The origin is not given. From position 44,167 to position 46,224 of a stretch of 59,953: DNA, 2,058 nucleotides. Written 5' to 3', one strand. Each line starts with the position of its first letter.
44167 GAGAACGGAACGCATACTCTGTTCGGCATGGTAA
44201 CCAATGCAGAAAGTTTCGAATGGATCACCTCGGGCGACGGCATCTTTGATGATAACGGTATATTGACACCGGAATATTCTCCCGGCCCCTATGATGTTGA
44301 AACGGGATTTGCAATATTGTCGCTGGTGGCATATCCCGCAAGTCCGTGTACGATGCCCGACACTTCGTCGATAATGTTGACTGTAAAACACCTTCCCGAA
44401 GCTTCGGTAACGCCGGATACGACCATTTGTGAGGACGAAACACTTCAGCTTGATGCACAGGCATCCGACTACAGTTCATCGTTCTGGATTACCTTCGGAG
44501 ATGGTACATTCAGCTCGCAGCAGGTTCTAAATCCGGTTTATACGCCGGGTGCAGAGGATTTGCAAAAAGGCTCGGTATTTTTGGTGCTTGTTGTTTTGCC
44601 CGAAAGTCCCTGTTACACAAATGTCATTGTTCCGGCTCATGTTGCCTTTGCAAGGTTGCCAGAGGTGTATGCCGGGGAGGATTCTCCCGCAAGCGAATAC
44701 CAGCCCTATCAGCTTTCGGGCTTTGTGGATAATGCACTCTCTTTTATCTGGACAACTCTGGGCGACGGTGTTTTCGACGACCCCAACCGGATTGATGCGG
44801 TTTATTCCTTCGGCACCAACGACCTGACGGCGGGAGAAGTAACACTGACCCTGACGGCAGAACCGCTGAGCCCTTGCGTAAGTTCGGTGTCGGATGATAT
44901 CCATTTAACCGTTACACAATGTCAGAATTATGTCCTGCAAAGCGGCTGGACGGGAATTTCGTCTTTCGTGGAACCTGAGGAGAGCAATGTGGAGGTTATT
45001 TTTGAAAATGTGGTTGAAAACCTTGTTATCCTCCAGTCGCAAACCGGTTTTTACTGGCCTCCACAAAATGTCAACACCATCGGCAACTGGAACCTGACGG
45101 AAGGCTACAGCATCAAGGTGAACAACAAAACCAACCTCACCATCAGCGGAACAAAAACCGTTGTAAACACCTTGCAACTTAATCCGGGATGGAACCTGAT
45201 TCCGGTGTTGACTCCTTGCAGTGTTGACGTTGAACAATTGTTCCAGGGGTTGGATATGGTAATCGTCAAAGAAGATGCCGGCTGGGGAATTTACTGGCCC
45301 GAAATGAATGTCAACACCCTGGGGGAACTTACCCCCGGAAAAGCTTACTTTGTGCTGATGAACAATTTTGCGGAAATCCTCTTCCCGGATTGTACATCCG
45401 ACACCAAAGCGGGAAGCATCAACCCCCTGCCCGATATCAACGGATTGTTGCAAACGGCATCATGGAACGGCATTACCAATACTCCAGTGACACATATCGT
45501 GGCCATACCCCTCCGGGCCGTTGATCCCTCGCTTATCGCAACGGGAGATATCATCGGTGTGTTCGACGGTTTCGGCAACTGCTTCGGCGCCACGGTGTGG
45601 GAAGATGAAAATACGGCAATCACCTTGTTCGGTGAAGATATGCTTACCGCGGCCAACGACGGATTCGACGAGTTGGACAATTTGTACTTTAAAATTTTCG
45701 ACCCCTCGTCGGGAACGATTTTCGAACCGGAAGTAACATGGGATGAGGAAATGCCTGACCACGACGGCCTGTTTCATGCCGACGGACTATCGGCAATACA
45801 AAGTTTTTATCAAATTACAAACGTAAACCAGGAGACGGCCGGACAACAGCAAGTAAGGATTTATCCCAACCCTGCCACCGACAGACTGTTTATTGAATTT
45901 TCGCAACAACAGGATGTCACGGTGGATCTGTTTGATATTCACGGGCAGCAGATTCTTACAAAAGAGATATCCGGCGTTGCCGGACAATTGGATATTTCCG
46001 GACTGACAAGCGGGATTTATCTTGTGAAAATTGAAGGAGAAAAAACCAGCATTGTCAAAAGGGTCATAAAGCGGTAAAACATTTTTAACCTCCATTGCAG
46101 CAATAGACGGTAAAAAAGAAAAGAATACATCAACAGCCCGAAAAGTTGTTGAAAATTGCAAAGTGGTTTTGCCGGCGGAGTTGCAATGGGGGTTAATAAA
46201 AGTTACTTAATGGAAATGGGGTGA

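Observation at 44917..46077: A conserved ~380-aa C-terminal cassette precedes the T9SS sorting domain in all three giant proteins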

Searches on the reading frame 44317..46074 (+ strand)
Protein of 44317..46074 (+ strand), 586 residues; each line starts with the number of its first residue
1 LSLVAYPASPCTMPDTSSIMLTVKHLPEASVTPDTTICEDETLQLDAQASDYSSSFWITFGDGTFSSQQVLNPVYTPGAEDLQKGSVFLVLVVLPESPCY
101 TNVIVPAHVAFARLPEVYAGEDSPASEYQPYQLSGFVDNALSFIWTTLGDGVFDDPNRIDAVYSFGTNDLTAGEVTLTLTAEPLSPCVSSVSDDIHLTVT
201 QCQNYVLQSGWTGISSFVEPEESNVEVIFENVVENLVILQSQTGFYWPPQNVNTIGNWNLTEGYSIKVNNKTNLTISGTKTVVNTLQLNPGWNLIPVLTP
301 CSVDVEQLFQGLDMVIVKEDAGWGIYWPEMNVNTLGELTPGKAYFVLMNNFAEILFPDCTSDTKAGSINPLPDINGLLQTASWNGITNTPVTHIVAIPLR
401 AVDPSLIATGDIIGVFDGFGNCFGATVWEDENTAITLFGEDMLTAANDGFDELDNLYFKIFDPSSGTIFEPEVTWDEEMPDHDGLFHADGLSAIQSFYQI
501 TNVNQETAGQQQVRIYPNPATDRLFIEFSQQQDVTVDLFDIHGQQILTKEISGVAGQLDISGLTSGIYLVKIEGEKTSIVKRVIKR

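Call 6: search_protein_families(library=pfam, proteins=[window:44317-46074:+], max_evalue=1)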
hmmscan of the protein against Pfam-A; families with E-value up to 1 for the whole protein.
window:44317-46074:+ (586 aa): 2 families
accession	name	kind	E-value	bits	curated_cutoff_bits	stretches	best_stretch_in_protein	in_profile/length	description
PF18962.6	Por_Secre_tail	-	2.9e-16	60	27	1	515-584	1-74/75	Secretion system C-terminal sorting domain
PF18911.6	PKD_4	-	8.3e-05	23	27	1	26-76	3-57/85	PKD domain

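Call 7: search_protein_families(library=ncbifam, proteins=[window:44317-46074:+], max_evalue=1)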
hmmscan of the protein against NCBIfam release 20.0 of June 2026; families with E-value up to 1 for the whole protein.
window:44317-46074:+ (586 aa): 7 families
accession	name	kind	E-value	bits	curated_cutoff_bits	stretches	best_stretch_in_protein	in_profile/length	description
TIGR04183.1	Por_Secre_tail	domain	7.7e-16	57.8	23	1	515-586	1-72/72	T9SS type A sorting domain-containing protein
NF038113.1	T9SSA_dep_M36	equivalog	1.3e-13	50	885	1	502-585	782-868/869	T9SS-dependent M36 family metallopeptidase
NF050177.1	TapA_OM_Porphy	equivalog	5.7e-07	28.7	500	1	496-584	454-542/544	TapA/TapC family T9SS-dependent outer membrane protein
NF052323.1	T9SSA_dep_M6i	equivalog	0.00019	19.5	600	1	504-577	949-1029/1043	T9SS-dependent M6-like inactivated metalloprotease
NF052644.1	T9SS_DNase_Rie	equivalog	0.00062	19.2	260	1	526-585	194-250/251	T9SS-dependent surface endonuclease, AS87_RS02955 family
NF033708.1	T9SS_Cterm_ChiA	domain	0.015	15.2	40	1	536-584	4-53/55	T9SS sorting signal type C domain-containing protein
NF033707.1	T9SS_sortase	equivalog_domain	0.028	12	420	1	499-550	985-1041/1095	type IX secretion system sortase PorU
